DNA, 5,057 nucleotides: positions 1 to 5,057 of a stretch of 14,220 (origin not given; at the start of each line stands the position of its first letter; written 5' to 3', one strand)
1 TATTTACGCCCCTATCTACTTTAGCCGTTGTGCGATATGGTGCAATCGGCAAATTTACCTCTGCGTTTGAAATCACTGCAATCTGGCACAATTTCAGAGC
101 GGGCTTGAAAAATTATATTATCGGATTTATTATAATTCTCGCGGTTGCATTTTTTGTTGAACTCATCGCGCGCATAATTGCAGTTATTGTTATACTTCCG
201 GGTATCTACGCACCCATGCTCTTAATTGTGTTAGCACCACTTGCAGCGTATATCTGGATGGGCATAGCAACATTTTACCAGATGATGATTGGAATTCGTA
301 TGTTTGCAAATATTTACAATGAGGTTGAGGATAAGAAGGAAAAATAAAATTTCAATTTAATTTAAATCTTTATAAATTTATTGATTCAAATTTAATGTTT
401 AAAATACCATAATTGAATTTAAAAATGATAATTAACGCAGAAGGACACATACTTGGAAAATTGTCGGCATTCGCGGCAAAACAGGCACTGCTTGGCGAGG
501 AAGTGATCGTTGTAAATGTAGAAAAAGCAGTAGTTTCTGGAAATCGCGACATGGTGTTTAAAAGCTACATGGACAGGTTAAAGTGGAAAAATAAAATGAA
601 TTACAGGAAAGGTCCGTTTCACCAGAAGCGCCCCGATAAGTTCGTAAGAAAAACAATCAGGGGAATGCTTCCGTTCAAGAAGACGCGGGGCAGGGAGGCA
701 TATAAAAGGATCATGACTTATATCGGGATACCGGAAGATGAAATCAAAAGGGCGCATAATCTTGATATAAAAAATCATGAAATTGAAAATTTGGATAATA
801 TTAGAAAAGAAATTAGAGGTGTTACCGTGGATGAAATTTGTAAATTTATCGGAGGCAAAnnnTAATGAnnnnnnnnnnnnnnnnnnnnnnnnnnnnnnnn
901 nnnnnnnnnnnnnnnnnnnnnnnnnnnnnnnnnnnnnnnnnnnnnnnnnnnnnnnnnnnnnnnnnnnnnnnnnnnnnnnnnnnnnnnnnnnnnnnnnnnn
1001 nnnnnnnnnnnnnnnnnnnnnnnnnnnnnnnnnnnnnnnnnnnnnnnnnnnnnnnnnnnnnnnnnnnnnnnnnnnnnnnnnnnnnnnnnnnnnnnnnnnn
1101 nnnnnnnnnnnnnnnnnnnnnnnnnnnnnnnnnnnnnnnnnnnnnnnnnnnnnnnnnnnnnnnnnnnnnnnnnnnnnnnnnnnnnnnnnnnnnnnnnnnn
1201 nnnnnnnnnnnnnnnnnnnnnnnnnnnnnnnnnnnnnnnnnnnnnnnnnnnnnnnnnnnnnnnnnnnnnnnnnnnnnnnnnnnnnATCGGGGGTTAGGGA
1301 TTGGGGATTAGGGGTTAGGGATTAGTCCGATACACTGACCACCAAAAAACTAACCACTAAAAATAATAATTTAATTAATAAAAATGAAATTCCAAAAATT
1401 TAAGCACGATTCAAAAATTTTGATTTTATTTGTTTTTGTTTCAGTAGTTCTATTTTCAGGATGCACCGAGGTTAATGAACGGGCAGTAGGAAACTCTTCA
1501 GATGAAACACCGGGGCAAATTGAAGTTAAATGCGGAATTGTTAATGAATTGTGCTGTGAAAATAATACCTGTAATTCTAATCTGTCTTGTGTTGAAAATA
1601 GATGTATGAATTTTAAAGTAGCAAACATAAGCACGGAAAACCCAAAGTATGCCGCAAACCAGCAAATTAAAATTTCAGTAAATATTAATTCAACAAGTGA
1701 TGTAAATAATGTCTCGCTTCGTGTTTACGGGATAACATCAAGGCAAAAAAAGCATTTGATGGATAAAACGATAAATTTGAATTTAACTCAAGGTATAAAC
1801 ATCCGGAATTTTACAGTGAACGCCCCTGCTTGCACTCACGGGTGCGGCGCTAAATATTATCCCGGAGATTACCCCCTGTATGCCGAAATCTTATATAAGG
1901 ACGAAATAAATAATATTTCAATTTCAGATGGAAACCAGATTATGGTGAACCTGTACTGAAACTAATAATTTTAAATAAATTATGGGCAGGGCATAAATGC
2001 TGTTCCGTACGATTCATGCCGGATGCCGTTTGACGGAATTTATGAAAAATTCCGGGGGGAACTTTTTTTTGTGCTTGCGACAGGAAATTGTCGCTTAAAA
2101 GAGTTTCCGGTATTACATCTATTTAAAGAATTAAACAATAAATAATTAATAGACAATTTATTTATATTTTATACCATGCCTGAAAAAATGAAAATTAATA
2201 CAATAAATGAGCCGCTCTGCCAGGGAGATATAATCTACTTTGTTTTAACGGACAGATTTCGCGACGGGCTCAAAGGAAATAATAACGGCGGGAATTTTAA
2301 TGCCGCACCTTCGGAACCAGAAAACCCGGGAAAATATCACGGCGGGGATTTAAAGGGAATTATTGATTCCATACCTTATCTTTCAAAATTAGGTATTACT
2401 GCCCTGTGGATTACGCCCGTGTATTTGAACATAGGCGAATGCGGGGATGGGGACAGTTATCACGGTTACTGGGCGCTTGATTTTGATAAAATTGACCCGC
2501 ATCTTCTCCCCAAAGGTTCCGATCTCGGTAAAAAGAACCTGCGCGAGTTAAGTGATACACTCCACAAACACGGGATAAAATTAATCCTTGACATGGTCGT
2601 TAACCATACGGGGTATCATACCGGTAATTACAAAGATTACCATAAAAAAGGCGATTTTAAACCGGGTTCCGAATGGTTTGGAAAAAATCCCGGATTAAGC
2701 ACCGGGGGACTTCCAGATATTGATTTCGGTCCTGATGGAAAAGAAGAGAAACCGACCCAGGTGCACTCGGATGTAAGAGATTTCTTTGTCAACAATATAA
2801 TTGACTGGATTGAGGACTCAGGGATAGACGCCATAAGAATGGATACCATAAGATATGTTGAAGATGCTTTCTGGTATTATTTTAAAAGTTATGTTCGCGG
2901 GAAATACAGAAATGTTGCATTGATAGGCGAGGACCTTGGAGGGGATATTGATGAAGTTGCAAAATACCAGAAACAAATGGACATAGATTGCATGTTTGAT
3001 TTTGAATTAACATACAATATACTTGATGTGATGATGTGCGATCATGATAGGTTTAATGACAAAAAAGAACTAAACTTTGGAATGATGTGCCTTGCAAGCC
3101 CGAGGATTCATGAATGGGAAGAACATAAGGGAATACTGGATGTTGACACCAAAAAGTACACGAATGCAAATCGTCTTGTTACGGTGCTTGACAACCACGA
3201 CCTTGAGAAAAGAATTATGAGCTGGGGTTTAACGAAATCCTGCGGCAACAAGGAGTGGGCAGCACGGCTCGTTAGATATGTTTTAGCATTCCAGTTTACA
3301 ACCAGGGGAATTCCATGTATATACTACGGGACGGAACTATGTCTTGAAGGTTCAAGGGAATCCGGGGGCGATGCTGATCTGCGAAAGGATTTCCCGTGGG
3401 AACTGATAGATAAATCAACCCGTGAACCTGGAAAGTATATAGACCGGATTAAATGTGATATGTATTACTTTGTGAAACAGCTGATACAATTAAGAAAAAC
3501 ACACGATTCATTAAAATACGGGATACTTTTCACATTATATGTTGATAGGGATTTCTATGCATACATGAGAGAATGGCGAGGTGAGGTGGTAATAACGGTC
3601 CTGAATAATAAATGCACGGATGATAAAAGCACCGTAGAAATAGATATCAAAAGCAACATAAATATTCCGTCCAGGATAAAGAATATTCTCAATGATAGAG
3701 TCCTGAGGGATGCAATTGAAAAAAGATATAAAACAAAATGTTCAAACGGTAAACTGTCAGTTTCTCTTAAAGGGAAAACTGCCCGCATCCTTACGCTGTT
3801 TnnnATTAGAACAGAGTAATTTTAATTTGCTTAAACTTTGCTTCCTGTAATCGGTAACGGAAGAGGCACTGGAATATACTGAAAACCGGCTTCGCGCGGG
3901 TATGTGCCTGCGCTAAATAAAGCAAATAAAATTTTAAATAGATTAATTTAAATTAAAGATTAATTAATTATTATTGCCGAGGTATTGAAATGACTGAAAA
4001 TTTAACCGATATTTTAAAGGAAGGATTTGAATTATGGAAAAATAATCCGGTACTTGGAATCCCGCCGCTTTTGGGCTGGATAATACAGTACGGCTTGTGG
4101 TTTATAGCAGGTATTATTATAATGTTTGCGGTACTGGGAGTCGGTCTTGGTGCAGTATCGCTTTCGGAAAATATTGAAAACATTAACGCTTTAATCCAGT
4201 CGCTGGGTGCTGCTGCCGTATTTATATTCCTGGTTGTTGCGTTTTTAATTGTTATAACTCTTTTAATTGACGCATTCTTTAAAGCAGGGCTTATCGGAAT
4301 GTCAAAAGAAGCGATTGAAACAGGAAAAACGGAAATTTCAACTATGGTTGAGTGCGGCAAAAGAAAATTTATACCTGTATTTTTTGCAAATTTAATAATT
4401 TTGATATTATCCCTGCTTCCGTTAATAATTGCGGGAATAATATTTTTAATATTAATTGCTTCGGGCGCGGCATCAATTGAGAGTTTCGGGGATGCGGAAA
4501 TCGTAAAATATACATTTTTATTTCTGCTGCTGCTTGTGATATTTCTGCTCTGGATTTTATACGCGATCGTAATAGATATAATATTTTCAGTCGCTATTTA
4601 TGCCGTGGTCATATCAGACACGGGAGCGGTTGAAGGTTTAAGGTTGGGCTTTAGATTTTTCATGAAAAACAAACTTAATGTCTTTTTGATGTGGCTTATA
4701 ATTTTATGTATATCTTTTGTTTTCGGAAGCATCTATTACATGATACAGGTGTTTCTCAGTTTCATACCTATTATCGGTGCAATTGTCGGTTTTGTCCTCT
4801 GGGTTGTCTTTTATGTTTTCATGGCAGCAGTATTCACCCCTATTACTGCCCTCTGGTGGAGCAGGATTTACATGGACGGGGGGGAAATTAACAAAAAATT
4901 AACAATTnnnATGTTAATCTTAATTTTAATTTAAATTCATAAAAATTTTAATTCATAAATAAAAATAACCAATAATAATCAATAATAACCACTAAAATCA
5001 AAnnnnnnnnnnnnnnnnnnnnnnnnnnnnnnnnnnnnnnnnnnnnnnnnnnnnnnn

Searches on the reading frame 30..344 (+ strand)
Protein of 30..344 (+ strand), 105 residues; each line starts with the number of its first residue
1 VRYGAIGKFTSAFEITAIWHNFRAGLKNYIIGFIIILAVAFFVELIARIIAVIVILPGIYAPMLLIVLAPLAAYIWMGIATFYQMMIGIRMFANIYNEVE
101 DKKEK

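Call 6: search_protein_families(library=pfam, proteins=[window:30-344:+], max_evalue=0.01)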
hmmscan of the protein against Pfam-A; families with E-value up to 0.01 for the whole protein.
window:30-344:+ (105 aa): 1 family
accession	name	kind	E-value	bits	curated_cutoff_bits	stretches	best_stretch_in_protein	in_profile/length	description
PF13197.11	DUF4013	-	0.0083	16.4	26.9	1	1-51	117-167/168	Protein of unknown function (DUF4013)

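Call 7: search_protein_families(library=ncbifam, proteins=[window:30-344:+], max_evalue=0.01)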
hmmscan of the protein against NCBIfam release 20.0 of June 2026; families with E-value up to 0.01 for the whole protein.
window:30-344:+ (105 aa): 0 families

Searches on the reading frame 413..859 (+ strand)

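Call 6: search_protein_families(library=pfam, proteins=[window:413-859:+], max_evalue=0.01)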
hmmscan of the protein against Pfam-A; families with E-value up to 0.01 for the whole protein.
window:413-859:+ (149 aa): 1 family
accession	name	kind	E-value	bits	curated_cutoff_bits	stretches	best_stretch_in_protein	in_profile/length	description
PF00572.24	Ribosomal_L13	-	4.1e-16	59.6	23.8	1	5-107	4-117/119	Ribosomal protein L13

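Call 7: search_protein_families(library=ncbifam, proteins=[window:413-859:+], max_evalue=0.01)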
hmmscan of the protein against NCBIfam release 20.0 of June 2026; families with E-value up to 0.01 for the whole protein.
window:413-859:+ (149 aa): 4 families
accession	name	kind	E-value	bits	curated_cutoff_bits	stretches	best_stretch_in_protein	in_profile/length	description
NF005004.0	PRK06394.1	equivalog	1.2e-42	145.4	146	1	4-149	6-147/149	50S ribosomal protein L13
TIGR01077.1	L13_A_E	equivalog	1.2e-40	139.1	98.9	1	5-149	1-140/141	50S ribosomal protein L13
TIGR01066.1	rplM_bact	equivalog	9.1e-08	32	93.05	1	24-105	46-126/141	50S ribosomal protein L13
NF007906.0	PRK10617.1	equivalog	0.0013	18.7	349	1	35-130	52-143/200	cytochrome c-type protein NapC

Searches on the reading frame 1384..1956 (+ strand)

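Call 6: search_protein_families(library=pfam, proteins=[window:1384-1956:+], max_evalue=0.01)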
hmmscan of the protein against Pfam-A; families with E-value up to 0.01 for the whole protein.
window:1384-1956:+ (191 aa): 0 families

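Call 7: search_protein_families(library=ncbifam, proteins=[window:1384-1956:+], max_evalue=0.01)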
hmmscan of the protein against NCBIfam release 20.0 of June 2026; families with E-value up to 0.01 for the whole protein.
window:1384-1956:+ (191 aa): 0 families

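Call 53: search_protein_families(library=phrogs, proteins=[window:1384-1956:+], max_evalue=0.01)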
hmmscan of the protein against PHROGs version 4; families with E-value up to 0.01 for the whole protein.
window:1384-1956:+ (191 aa): 1 family
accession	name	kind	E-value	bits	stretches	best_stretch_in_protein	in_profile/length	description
phrog_350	-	tail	0.0012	18.9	1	92-147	70-125/436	tail protein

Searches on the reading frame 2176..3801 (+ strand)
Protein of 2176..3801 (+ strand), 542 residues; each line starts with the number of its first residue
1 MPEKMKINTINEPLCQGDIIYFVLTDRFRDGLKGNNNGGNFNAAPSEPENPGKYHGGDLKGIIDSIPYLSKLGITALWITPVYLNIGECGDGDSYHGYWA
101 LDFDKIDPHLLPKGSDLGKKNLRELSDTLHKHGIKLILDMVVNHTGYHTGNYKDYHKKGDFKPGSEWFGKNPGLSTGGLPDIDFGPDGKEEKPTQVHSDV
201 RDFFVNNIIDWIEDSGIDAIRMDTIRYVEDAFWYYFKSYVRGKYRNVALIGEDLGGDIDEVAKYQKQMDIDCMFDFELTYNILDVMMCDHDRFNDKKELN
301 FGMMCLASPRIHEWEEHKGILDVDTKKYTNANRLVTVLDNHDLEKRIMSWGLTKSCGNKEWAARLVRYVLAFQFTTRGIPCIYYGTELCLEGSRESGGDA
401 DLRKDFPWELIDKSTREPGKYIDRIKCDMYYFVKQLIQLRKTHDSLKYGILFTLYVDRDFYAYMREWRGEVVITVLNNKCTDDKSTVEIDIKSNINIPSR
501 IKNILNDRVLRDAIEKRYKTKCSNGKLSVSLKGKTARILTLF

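Call 6: search_protein_families(library=pfam, proteins=[window:2176-3801:+], max_evalue=0.01)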
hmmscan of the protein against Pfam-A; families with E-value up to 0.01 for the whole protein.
window:2176-3801:+ (542 aa): 1 family
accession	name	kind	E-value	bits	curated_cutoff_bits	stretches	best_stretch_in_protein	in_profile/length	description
PF00128.31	Alpha-amylase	-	3.7e-45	155.4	22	2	22-175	1-121/446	Alpha amylase, catalytic domain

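Call 7: search_protein_families(library=ncbifam, proteins=[window:2176-3801:+], max_evalue=0.01)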
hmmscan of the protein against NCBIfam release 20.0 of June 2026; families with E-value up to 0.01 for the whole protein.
window:2176-3801:+ (542 aa): 38 families (the best 25 are shown)
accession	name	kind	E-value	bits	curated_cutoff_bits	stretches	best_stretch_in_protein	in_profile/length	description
NF008051.0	PRK10785.1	equivalog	1.1e-37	129.5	568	2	46-153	165-259/607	maltodextrin glucosidase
NF007060.0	PRK09505.2-5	equivalog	8.8e-32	109.9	790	2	18-150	195-327/690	alpha-amylase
NF007059.0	PRK09505.2-4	equivalog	2.4e-29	102.1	865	2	19-161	190-332/683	alpha-amylase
NF007058.0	PRK09505.2-3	equivalog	3.7e-29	101.4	897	1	19-149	211-341/742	alpha-amylase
NF041090.1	Cyc-maltodext_AglB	equivalog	4.5e-29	101.6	540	1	52-540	57-455/470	cyclomaltodextrinase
NF007052.0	PRK09505.1-2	equivalog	1.4e-27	96.2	749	2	19-150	190-321/677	alpha-amylase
NF007051.0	PRK09505.1-1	equivalog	1.4e-26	92.8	864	2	19-149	200-330/686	alpha-amylase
NF007053.0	PRK09505.1-3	equivalog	4.9e-25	87.8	1269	1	17-149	190-322/687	alpha-amylase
NF007054.0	PRK09505.1-4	equivalog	8.9e-25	87.1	1385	1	19-150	190-321/676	alpha-amylase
NF007057.0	PRK09505.2-2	equivalog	1.9e-24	85.9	931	1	19-149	200-330/694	alpha-amylase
NF007055.0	PRK09505.1-6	equivalog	3.1e-24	85.2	1458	1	19-151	189-321/675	alpha-amylase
NF011083.0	PRK14510.1-2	equivalog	5.2e-20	70.6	1322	1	54-496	217-635/1186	bifunctional glycogen debranching protein GlgX/4-alpha-glucanotransferase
TIGR02403.1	trehalose_treC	equivalog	1e-18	67.4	799.05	2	55-154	22-109/544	alpha,alpha-phosphotrehalase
NF008183.0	PRK10933.1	subfamily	2.7e-17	62.6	535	1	56-155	29-116/551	alpha,alpha-phosphotrehalase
NF051899.1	BetGalacBglAAgro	equivalog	1.3e-16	60.1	900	1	57-168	25-123/537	beta-galactosidase BglA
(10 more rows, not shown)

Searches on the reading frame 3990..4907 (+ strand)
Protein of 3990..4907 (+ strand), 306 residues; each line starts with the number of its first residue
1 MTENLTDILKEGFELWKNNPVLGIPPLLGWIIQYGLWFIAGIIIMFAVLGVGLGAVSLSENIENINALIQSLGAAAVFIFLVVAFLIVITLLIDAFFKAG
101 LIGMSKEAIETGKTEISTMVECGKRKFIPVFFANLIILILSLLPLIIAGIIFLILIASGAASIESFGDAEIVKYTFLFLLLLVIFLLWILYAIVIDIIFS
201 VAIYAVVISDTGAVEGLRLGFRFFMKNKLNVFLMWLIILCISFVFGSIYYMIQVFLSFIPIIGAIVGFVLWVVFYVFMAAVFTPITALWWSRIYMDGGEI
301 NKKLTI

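Call 6: search_protein_families(library=pfam, proteins=[window:3990-4907:+], max_evalue=0.01)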
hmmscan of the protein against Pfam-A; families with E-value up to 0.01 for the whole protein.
window:3990-4907:+ (306 aa): 2 families
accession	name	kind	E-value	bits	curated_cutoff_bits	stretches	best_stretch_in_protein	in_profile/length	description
PF25231.1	DUF7847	-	1.9e-14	54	28.7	1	67-252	28-203/252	Domain of unknown function (DUF7847)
PF05987.18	DUF898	-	0.0097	15.5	28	1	34-142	187-288/336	Bacterial protein of unknown function (DUF898)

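Call 7: search_protein_families(library=ncbifam, proteins=[window:3990-4907:+], max_evalue=0.01)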
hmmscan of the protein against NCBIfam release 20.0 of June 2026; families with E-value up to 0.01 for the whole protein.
window:3990-4907:+ (306 aa): 0 families

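Call 53: search_protein_families(library=phrogs, proteins=[window:3990-4907:+], max_evalue=0.01)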
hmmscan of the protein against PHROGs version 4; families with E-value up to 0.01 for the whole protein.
window:3990-4907:+ (306 aa): 0 families
